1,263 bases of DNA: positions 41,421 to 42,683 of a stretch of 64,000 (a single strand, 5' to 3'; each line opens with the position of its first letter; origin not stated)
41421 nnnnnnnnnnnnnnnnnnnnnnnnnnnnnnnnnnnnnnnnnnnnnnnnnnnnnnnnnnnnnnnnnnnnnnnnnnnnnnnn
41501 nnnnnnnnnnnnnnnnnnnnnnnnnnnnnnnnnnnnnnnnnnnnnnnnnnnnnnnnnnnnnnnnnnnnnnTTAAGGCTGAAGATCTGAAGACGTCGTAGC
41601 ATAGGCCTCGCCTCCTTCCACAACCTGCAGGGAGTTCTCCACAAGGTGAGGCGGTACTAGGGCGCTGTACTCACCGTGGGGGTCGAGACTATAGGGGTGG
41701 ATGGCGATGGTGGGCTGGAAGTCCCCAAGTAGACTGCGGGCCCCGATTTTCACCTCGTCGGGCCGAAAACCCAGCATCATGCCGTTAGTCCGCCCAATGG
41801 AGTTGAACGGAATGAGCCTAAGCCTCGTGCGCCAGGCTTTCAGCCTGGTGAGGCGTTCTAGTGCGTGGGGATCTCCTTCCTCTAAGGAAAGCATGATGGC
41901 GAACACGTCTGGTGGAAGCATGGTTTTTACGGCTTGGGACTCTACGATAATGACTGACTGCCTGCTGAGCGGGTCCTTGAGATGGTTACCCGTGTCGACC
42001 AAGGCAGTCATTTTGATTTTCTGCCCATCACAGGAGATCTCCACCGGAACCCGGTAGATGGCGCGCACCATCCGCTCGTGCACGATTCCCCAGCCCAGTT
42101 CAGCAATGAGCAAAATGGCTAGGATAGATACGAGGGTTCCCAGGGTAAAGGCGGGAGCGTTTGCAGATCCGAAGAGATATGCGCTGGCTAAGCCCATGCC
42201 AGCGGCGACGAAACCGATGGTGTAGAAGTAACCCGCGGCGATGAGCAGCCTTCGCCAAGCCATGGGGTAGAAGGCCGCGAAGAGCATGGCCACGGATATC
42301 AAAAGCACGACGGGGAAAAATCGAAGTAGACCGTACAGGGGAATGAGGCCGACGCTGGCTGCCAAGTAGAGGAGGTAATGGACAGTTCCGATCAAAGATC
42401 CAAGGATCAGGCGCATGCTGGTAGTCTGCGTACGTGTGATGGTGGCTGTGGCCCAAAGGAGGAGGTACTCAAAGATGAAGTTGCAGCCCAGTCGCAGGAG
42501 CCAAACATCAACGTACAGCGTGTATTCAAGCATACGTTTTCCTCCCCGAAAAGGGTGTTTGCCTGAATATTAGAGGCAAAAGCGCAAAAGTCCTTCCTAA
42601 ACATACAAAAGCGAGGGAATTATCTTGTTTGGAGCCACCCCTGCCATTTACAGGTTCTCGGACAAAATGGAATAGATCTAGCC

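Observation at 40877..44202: Rearranged pro-sigma-E activation locus: spoIIGA-sigE inverted and divergent from a sigG-spoIIR pair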

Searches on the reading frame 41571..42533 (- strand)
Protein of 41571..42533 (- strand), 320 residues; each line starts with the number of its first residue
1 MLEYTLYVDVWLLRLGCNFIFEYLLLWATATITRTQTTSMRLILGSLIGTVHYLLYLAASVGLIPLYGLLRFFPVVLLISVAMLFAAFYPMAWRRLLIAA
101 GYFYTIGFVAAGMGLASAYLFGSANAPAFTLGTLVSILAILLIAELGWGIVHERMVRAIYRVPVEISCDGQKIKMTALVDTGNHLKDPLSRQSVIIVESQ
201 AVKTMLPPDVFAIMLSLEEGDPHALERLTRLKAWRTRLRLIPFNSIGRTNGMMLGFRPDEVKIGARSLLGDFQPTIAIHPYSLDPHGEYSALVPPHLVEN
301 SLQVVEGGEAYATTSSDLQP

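Call 3: search_protein_families(library=ncbifam, proteins=[window:41571-42533:-])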
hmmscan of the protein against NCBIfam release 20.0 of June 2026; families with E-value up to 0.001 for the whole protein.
window:41571-42533:- (320 aa): 1 family
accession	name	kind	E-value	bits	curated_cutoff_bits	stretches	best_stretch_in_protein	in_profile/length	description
TIGR02854.1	spore_II_GA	equivalog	9e-52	176.2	209.55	1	5-296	2-291/293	sigma-E processing peptidase SpoIIGA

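Call 4: search_protein_families(library=pfam, proteins=[window:41571-42533:-])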
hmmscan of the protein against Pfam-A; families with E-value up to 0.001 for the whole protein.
window:41571-42533:- (320 aa): 1 family
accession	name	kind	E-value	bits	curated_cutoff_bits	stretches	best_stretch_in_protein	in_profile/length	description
PF03419.18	Peptidase_U4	-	3.6e-66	223.8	28.4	1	6-296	2-283/284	Sporulation factor SpoIIGA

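Call 36: find_homologous_proteins(query=window:41571-42533:-)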
Query window:41571-42533:- (320 aa): 118 proteins with E <= 0.001 among 5894 candidates.
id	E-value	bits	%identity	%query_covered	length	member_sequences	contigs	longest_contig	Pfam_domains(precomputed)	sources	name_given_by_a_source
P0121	4.3e-206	701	100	100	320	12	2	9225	PF03419.19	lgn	-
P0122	3.1e-183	626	88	99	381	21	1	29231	PF03419.19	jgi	-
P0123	1.0e-177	608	82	100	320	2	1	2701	PF03419.19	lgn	-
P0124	8.1e-172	589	81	100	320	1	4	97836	PF03419.19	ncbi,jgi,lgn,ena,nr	ncbi:MAG TPA: sigma-E processing peptidase SpoIIGA [Limnochordia bacterium]|nr:sigma-E processing pe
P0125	3.7e-171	587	82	100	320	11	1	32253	PF03419.19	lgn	-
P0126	8.9e-170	582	79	100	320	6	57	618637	PF03419.19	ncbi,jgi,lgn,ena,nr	ncbi:MAG TPA: sigma-E processing peptidase SpoIIGA [Firmicutes bacterium]|jgi:stage II sporulation p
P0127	1.8e-155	535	74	99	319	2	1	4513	PF03419.19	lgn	-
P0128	1.9e-154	532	72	100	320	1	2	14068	PF03419.19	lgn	-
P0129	6.0e-147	507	70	99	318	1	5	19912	PF03419.19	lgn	-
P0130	9.6e-146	503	70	99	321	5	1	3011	PF03419.19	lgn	-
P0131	3.7e-142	491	68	99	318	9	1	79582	PF03419.19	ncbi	-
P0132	2.1e-140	486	66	99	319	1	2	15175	PF03419.19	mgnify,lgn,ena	mgnify:CR=1 FL=1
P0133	3.8e-138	478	65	98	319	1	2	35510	PF03419.19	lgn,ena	-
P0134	1.7e-136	473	64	98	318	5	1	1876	PF03419.19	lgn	-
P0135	4.8e-136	471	66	99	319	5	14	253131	PF03419.19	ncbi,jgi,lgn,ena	-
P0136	3.5e-135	468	65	99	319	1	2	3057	PF03419.19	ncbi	-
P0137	8.9e-135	467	66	99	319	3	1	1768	PF03419.19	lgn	-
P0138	1.1e-134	467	64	99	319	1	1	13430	PF03419.19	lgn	-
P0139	1.9e-134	466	65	99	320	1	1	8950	PF03419.19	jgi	jgi:stage II sporulation protein GA (sporulation sigma-E factor processing peptidase)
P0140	5.2e-134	465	65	99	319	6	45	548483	PF03419.19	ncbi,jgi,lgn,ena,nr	ncbi:MAG TPA: sigma-E processing peptidase SpoIIGA [Limnochordia bacterium]|jgi:stage II sporulation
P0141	6.3e-134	464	65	99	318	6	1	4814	PF03419.19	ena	-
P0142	3.0e-131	455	61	99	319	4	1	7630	PF03419.19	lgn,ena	-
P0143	5.4e-131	455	63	99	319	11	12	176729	PF03419.19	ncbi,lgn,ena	-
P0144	7.6e-131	454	61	99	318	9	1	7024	PF03419.19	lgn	-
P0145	2.2e-130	453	61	99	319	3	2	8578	PF03419.19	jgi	jgi:stage II sporulation protein GA (sporulation sigma-E factor processing peptidase)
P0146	1.4e-128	447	61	99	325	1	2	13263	PF03419.19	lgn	-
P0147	6.9e-128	444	63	99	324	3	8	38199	PF03419.19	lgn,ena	-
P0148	1.2e-127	444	61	99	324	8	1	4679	PF03419.19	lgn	-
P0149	2.0e-127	443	60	99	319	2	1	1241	PF03419.19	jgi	jgi:stage II sporulation protein GA (sporulation sigma-E factor processing peptidase)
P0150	1.1e-125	437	60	99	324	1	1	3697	PF03419.19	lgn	-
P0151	1.9e-125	436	62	99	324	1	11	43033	PF03419.19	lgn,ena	-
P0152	1.7e-124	433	60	99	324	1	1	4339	PF03419.19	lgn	-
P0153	1.2e-123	431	60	99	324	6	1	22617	PF03419.19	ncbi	-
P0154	2.8e-123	429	57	99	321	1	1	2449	PF03419.19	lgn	-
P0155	5.2e-123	428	60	99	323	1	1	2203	PF03419.19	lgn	-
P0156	3.9e-121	422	59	99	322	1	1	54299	PF03419.19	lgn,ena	-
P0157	2.0e-120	420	59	99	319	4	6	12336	PF03419.19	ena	-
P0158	9.7e-120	418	58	99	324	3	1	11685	PF03419.19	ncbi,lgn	-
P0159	5.5e-119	415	56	99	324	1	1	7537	PF03419.19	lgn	-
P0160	9.0e-119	414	58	99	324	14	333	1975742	PF03419.19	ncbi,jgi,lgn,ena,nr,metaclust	ncbi:MAG: sigma-E processing peptidase SpoIIGA [Firmicutes bacterium]|jgi:stage II sporulation prote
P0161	4.5e-118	412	59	98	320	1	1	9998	PF03419.19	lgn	-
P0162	9.6e-117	408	56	99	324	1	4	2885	PF03419.19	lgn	-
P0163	1.4e-116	407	57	99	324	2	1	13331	PF03419.19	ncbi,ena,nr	ncbi:MAG: sigma-E processing peptidase SpoIIGA [Firmicutes bacterium]|nr:sigma-E processing peptidas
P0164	2.3e-116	407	55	99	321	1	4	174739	PF03419.19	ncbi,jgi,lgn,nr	ncbi:MAG TPA: sigma-E processing peptidase SpoIIGA [Firmicutes bacterium]|nr:sigma-E processing pept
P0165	2.9e-116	406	57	99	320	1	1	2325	PF03419.19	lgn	-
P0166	1.2e-111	391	56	99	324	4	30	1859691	PF03419.19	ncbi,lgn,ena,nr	ncbi:MAG: sigma-E processing peptidase SpoIIGA [Bacillota bacterium]|nr:sigma-E processing peptidase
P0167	6.5e-110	385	55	97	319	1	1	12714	PF03419.19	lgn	-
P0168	1.2e-108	381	53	99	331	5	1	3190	PF03419.19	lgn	-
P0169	6.9e-106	372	52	98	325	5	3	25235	PF03419.19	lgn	-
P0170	3.4e-105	370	52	98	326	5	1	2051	PF03419.19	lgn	-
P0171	5.5e-105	369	53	99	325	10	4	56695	PF03419.19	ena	-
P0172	7.5e-104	365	83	62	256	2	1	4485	PF03419.19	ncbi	-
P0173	1.6e-101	358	50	98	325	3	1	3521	PF03419.19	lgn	-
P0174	3.1e-99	350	51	98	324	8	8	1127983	PF03419.19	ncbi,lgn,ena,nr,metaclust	ncbi:MAG TPA: sigma-E processing peptidase SpoIIGA [Firmicutes bacterium]|nr:MAG: hypothetical prote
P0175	5.9e-99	349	51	98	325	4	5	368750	PF03419.19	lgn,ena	-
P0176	2.4e-95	338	48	98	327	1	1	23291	PF03419.19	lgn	-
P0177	8.8e-89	316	45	98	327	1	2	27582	PF03419.19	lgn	-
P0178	1.8e-88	315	47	98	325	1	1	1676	PF03419.19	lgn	-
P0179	1.8e-88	315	45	98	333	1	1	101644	PF03419.19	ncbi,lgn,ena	-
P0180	3.1e-88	314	48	98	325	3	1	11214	PF03419.19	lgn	-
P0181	5.4e-88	313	47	98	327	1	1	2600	PF03419.19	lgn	-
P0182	2.3e-83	298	44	98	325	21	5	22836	PF03419.19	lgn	-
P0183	1.5e-82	296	44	98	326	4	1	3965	PF03419.19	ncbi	-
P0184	7.5e-82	293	44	98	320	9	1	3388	PF03419.19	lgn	-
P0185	9.1e-82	293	49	94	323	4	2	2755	PF03419.19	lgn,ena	-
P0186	2.2e-81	292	45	98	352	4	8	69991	PF03419.19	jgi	-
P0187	5.1e-81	290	56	74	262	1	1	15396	PF03419.19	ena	-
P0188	1.6e-80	289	45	90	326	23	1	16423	PF03419.19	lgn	-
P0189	2.7e-80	288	47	94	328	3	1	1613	PF03419.19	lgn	-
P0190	3.2e-80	288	45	99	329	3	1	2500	PF03419.19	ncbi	-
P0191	1.2e-77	279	45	94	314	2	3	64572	PF03419.19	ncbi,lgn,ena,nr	ncbi:MAG: sigma-E processing peptidase SpoIIGA [Firmicutes bacterium]|nr:sigma-E processing peptidas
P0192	5.7e-77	277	45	95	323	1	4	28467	PF03419.19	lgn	-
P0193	1.1e-76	276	46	98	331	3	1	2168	PF03419.19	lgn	-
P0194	2.3e-76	275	44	97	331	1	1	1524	PF03419.19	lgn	-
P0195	5.7e-76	274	55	69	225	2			PF03419.19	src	-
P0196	6.4e-76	274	45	94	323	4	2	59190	PF03419.19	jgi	-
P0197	1.0e-75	273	67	56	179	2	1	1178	PF03419.19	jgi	jgi:stage II sporulation protein GA (sporulation sigma-E factor processing peptidase)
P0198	4.1e-75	271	45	96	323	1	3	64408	PF03419.19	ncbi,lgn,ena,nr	ncbi:MAG: sigma-E processing peptidase SpoIIGA [Firmicutes bacterium]|nr:sigma-E processing peptidas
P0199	2.8e-74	268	45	91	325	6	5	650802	PF03419.19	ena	-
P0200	3.1e-74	268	45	93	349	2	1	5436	PF03419.19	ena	-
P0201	3.3e-74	268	43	98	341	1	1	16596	PF03419.19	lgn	-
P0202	4.0e-71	258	44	93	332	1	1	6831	PF03419.19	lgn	-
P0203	4.7e-71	258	44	94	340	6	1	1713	PF03419.19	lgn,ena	-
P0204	5.8e-70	254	41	98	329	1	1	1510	PF03419.19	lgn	-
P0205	1.2e-69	253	44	93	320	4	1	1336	PF03419.19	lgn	-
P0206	4.1e-68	248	43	94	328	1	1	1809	PF03419.19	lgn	-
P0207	7.1e-68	247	48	77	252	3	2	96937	PF03419.19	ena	-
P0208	1.7e-67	246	45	94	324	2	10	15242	PF03419.19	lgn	-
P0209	7.4e-67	244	42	92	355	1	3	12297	PF03419.19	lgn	-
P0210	7.1e-66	241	43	95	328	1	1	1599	PF03419.19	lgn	-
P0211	2.7e-65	239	42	98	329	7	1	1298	PF03419.19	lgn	-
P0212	1.2e-64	237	41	92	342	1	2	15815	PF03419.19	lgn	-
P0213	1.9e-64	236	38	97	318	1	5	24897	PF03419.19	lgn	-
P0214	3.7e-63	232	41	98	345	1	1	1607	PF03419.19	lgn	-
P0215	8.8e-61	224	41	88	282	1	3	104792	PF03419.19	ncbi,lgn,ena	-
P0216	1.5e-60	223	40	97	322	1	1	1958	PF03419.19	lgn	-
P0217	5.9e-59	218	40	93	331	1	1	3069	PF03419.19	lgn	-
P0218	6.7e-57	211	59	54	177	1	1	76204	PF03419.19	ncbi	-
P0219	1.0e-56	211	41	95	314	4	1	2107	PF03419.19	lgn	-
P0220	1.0e-53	201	40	94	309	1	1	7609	PF03419.19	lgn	-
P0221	7.9e-51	191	54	54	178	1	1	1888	PF03419.19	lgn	-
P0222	8.5e-40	155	35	89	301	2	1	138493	PF03419.19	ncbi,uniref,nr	ncbi:sporulation sigma-E factor-processing peptidase [Moorella thermoacetica]|uniref:Sporulation sig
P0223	2.1e-39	154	34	93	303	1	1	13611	PF03419.19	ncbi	ncbi:MAG: sigma-E processing peptidase SpoIIGA [Bacillota bacterium]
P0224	5.6e-39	152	34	93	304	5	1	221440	PF03419.19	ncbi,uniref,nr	ncbi:sigma-E processing peptidase SpoIIGA [Neomoorella thermoacetica]|uniref:sigma-E processing pept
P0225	6.6e-39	152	34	93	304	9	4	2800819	PF03419.19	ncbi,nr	ncbi:sigma-E processing peptidase SpoIIGA [Neomoorella thermoacetica]|nr:sigma-E processing peptidas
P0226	7.1e-39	152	34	91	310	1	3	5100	PF03419.19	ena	-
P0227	9.0e-39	152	34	93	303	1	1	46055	PF03419.19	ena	-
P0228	3.3e-38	150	38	93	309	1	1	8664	PF03419.19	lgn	-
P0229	5.1e-36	143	33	91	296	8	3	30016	PF03419.19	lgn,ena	-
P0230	5.2e-33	133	33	71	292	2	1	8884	PF03419.19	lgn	-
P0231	3.6e-32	130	31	93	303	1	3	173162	PF03419.19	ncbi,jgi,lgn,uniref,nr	ncbi:sigma-E processing peptidase SpoIIGA [Pelotomaculum terephthalicicum JT]|uniref:sigma-E process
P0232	1.5e-31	128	32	93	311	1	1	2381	PF03419.19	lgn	-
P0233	2.0e-30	124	31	94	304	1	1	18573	PF03419.19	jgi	-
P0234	1.8e-29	121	43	52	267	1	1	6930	PF03419.19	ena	-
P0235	1.5e-27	115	30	89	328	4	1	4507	PF03419.19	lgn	-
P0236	1.7e-27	115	29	93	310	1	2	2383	PF03419.19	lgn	-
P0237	5.9e-5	41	25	83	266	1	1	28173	PF03419.19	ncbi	-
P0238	1.5e-4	39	27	81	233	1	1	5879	PF03419.19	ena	-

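Call 37: find_encoding_contigs(protein=P0215, flank=6000, max_places=1)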
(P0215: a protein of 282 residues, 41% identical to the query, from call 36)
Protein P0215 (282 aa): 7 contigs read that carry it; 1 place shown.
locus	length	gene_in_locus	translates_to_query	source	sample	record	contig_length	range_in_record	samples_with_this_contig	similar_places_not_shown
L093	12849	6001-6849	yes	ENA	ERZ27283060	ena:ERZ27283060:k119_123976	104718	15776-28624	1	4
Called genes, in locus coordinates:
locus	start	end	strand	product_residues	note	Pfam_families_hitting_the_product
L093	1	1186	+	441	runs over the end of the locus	PF01225:Mur_ligase, PF08245:Mur_ligase_M, PF02875:Mur_ligase_C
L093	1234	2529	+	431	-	PF00275:EPSP_synthase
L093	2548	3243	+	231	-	PF08478:POTRA_1, PF03799:FtsQ_DivIB_C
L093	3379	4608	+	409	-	PF06277:EutA (faint), PF11104:PilM_2 (weak), PF14450:FtsA (weak), PF02491:SHS2_FTSA, PF06723:MreB_Mbl, PF14450:FtsA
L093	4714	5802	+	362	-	PF00091:Tubulin, PF12327:FtsZ_C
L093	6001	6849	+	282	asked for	PF03419:Peptidase_U4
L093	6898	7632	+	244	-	PF04542:Sigma70_r2, PF04545:Sigma70_r4, PF01381:HTH_3 (weak)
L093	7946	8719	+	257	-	PF04542:Sigma70_r2, PF04539:Sigma70_r3, PF08281:Sigma70_r4_2, PF04545:Sigma70_r4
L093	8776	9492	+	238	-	PF09551:Spore_II_R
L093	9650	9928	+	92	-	PF05239:PRC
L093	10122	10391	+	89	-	PF13560:HTH_31, PF01381:HTH_3 (weak)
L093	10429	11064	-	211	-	PF01381:HTH_3, PF12844:HTH_19 (weak), PF13560:HTH_31 (weak), PF00717:Peptidase_S24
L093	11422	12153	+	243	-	PF01408:GFO_IDH_MocA, PF22725:GFO_IDH_MocA_C3, PF02894:GFO_IDH_MocA_C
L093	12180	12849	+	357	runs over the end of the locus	PF01408:GFO_IDH_MocA, PF02894:GFO_IDH_MocA_C, PF22725:GFO_IDH_MocA_C3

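Call 38: find_encoding_contigs(protein=P0213, flank=6000, max_places=1)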
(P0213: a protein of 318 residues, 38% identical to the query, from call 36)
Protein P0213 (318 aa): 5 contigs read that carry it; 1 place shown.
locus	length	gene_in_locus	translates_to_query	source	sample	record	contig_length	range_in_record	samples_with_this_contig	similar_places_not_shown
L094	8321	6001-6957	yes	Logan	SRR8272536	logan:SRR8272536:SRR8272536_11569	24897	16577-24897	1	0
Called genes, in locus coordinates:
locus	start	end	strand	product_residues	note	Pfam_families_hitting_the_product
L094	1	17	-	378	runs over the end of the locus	PF12844:HTH_19 (weak), PF13413:HTH_25, PF13560:HTH_31 (weak), PF13464:RodZ_C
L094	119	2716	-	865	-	PF13491:FtsK_4TM (weak), PF17854:FtsK_alpha, PF01580:FtsK_SpoIIIE, PF09397:FtsK_gamma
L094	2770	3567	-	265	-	PF02578:Cu-oxidase_4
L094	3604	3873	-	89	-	PF05239:PRC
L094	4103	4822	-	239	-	PF09551:Spore_II_R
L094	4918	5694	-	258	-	PF04542:Sigma70_r2, PF04539:Sigma70_r3 (weak), PF08281:Sigma70_r4_2 (weak), PF04545:Sigma70_r4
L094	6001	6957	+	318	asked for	PF03419:Peptidase_U4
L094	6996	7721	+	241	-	PF04542:Sigma70_r2, PF04545:Sigma70_r4, PF01381:HTH_3 (weak)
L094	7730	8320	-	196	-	?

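Call 39: find_encoding_contigs(protein=P0225, flank=6000, max_places=1)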
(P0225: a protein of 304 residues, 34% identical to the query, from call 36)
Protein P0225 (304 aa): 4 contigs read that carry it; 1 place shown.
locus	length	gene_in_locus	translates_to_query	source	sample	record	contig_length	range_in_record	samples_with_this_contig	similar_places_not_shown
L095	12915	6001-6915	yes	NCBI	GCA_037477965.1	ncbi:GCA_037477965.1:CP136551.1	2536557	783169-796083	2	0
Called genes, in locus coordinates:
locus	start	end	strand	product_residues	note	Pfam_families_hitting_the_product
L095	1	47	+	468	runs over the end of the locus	PF01225:Mur_ligase, PF08245:Mur_ligase_M, PF02875:Mur_ligase_C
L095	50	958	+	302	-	PF01565:FAD_binding_4, PF02873:MurB_C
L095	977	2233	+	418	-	PF00275:EPSP_synthase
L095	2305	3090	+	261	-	PF08478:POTRA_1, PF03799:FtsQ_DivIB_C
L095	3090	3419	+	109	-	PF06947:DUF1290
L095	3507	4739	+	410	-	PF14450:FtsA, PF02491:SHS2_FTSA, PF06723:MreB_Mbl, PF14450:FtsA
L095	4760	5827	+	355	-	PF00091:Tubulin, PF12327:FtsZ_C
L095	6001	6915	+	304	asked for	PF03419:Peptidase_U4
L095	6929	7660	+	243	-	PF04542:Sigma70_r2, PF04545:Sigma70_r4, PF01381:HTH_3 (weak)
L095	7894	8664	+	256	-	PF04542:Sigma70_r2, PF04539:Sigma70_r3, PF08281:Sigma70_r4_2, PF04545:Sigma70_r4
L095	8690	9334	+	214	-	PF09551:Spore_II_R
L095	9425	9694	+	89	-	PF05239:PRC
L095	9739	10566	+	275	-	PF02578:Cu-oxidase_4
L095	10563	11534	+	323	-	PF26018:BSH_RND_rel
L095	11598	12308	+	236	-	PF01168:Ala_racemase_N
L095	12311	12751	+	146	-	PF04472:SepF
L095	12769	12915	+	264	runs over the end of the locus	PF03446:NAD_binding_2 (faint), PF03807:F420_oxidored, PF14748:P5CR_dimer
